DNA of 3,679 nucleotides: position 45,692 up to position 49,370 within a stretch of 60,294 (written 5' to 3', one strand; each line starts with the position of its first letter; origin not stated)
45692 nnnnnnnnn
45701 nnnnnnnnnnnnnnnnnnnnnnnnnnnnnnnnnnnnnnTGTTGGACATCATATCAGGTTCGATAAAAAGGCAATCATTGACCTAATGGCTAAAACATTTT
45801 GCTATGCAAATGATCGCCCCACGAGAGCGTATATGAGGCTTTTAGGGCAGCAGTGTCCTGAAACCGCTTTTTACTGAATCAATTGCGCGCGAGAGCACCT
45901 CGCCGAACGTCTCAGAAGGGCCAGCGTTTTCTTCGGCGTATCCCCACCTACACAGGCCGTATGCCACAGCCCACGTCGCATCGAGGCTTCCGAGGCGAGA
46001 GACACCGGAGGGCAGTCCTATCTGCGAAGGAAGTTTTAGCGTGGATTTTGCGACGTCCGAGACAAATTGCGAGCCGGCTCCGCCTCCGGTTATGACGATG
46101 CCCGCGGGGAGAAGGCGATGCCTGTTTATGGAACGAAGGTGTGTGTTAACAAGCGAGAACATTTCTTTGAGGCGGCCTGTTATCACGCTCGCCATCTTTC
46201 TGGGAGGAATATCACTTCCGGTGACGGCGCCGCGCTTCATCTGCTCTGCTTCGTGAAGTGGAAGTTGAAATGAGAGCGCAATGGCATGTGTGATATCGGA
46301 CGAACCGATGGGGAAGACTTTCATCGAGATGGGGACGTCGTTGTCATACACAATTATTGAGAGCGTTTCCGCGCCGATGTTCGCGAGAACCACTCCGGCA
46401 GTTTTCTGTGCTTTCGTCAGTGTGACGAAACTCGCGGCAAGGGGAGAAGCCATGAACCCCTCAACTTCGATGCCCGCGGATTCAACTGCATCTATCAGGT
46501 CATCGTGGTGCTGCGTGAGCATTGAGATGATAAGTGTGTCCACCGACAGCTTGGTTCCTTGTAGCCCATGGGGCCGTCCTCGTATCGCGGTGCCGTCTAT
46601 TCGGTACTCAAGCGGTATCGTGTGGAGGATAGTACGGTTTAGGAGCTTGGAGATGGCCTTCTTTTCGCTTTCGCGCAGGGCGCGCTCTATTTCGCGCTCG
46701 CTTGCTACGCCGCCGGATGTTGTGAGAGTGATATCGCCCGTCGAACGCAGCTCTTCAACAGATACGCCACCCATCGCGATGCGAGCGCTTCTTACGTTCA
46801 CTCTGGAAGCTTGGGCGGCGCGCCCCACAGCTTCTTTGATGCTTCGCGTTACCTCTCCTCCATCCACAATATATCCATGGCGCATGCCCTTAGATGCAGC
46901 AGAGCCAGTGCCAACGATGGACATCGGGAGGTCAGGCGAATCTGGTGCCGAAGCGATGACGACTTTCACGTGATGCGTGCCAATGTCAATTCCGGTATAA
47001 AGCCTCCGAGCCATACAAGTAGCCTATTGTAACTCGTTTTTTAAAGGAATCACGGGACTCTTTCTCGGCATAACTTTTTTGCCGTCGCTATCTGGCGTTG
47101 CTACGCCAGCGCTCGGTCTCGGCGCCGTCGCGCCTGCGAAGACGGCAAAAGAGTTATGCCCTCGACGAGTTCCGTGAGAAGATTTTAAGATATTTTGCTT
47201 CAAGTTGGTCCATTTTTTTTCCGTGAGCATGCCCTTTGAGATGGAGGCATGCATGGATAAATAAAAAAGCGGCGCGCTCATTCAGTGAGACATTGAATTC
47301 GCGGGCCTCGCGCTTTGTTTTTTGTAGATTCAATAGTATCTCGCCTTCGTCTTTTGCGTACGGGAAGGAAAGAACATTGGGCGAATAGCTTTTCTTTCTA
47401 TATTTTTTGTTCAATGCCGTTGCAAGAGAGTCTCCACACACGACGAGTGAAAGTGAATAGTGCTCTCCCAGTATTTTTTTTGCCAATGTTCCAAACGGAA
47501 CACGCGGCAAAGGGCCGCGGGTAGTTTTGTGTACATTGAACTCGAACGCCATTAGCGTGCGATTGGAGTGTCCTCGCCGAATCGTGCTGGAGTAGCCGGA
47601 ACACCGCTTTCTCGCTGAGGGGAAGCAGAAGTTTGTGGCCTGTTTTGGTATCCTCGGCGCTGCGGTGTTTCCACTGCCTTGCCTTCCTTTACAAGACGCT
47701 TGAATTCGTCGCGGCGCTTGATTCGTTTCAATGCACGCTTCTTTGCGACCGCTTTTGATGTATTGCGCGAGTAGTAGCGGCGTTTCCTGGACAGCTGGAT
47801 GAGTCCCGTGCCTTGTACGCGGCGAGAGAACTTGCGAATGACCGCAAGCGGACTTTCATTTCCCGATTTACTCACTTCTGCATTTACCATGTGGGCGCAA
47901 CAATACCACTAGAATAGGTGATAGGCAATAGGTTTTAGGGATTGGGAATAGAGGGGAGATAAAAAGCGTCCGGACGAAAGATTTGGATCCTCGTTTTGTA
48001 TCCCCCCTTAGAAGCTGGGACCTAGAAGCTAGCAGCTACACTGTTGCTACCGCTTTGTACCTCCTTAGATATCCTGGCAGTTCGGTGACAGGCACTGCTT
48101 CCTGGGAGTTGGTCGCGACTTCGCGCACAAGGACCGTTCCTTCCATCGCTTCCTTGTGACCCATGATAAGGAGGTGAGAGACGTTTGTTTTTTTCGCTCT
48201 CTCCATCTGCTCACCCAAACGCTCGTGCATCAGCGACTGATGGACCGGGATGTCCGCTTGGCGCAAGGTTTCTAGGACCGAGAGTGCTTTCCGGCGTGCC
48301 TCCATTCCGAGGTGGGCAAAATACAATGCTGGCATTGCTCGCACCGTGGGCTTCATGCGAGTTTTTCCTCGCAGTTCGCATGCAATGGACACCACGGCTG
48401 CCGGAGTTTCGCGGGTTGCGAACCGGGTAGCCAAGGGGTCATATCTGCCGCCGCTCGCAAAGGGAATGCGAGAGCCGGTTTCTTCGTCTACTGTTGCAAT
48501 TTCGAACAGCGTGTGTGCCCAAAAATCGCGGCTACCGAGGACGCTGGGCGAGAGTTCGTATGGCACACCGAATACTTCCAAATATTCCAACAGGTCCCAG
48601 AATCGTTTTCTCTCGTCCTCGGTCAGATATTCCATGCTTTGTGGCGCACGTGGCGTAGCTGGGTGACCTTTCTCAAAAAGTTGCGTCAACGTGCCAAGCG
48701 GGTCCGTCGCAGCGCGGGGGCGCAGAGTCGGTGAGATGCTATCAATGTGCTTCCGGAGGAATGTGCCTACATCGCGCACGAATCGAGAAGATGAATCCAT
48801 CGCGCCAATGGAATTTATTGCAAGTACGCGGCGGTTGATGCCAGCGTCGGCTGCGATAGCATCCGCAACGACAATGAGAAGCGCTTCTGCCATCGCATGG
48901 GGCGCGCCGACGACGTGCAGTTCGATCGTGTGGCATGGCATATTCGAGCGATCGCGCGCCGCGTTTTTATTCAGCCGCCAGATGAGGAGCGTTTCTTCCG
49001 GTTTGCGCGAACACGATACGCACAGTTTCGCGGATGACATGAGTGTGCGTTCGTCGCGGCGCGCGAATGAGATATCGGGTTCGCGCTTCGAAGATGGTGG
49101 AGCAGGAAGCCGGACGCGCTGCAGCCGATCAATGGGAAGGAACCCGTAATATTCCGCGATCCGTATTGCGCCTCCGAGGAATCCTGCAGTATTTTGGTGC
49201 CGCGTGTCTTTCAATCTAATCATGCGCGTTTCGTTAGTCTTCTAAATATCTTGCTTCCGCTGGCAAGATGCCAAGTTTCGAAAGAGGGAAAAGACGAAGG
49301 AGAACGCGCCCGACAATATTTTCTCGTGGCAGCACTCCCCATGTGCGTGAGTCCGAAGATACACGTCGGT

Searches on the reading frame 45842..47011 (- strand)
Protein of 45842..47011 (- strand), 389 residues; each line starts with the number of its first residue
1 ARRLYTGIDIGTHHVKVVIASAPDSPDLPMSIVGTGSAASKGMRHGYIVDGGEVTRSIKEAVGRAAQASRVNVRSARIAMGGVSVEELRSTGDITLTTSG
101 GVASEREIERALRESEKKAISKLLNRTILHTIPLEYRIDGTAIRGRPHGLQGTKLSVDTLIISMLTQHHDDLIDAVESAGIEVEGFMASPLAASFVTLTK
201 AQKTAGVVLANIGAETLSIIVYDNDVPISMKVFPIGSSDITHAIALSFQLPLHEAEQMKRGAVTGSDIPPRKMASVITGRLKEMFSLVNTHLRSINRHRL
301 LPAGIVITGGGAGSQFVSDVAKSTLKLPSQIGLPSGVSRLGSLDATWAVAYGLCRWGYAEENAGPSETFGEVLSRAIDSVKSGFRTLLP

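Call 11: search_protein_families(library=pfam, proteins=[window:45842-47011:-], max_evalue=0.001)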
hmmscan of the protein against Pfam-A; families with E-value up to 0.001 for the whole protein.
window:45842-47011:- (389 aa): 3 families
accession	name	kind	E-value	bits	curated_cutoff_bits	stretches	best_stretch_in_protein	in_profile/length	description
PF14450.12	FtsA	-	1.8e-16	61.1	31.8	1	208-335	1-113/127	Cell division protein FtsA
PF02491.25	SHS2_FTSA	-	8.5e-10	39.3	25.4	1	85-162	4-78/79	SHS2 domain inserted in FTSA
PF11104.14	PilM_2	-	2.6e-09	36.9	27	1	157-331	126-304/340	Type IV pilus assembly protein PilM;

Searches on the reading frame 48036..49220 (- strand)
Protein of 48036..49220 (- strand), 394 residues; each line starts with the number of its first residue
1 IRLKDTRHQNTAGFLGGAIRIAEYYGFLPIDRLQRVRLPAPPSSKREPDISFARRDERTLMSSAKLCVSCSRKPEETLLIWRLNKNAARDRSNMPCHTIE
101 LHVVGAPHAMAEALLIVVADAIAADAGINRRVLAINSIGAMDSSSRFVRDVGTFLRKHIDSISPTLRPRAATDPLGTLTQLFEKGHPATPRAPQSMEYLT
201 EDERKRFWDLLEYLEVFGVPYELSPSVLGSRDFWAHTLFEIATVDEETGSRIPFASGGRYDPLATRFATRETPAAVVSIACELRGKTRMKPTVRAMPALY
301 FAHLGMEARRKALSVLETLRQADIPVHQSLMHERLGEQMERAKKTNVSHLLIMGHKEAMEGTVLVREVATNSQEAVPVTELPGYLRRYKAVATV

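Call 11: search_protein_families(library=pfam, proteins=[window:48036-49220:-], max_evalue=0.001)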
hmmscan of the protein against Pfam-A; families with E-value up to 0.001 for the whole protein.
window:48036-49220:- (394 aa): 1 family
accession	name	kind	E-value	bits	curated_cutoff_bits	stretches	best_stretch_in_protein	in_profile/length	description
PF03129.25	HGTP_anticodon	-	5e-12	46.3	21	1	304-386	7-92/94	Anticodon binding domain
